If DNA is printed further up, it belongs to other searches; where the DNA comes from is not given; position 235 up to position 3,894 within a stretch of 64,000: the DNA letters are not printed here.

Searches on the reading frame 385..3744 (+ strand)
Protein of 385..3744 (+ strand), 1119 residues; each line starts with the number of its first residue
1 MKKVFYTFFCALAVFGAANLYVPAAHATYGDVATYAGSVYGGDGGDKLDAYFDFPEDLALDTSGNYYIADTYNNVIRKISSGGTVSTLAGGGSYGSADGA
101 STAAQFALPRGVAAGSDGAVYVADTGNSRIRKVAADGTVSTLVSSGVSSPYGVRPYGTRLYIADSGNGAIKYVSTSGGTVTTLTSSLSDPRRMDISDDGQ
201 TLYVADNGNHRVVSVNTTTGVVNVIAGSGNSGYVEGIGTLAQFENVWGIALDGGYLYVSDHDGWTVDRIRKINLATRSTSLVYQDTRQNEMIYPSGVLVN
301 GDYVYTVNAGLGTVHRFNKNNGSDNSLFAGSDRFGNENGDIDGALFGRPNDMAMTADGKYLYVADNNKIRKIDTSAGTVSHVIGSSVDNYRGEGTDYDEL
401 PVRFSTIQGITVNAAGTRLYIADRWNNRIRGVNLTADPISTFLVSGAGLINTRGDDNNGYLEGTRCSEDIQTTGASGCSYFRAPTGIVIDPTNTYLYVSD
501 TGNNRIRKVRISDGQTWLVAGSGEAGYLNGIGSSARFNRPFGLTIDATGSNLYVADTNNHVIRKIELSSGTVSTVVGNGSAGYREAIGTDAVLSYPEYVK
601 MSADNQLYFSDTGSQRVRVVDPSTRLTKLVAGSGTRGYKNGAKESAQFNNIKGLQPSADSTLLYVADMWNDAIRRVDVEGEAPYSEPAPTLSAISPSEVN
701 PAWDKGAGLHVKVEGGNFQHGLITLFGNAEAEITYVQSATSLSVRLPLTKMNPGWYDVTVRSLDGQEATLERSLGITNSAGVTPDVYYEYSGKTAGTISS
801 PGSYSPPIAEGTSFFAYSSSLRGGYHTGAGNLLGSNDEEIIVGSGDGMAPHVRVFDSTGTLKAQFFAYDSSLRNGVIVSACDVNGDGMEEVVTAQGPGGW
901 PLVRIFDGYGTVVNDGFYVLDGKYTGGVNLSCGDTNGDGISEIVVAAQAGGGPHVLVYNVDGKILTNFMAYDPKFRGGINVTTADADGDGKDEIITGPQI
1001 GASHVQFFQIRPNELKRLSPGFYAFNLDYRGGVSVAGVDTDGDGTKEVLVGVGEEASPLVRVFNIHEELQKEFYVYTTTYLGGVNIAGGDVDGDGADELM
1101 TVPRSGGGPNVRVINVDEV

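Call 69: search_protein_families(library=pfam, proteins=[window:385-3744:+], max_evalue=0.00001)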
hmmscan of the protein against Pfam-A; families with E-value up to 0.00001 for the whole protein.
window:385-3744:+ (1119 aa): 7 families
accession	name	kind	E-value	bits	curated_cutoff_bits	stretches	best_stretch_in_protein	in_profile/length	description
PF01436.27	NHL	-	3.5e-38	128.2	20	1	106-132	1-27/28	NHL repeat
PF25021.1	TEN_NHL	-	1.7e-22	80.3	27.1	1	99-287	134-305/357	Teneurin NHL domain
PF08450.18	SGL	-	2.2e-13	50.8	26.3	0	482-573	134-217/246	SMP-30/Gluconolactonase/LRE-like region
PF01731.26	Arylesterase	-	9.7e-12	45.4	21.3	0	479-506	51-78/86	Arylesterase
PF01839.29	FG-GAP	-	5.5e-09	36.2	22.1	0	930-951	5-26/37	FG-GAP repeat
PF13517.12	FG-GAP_3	-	6.6e-09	36.7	26.9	1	934-995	1-60/61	FG-GAP-like repeat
PF10282.15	Lactonase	-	5e-06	26.4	21.7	0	156-222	254-327/344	Lactonase, 7-bladed beta-propeller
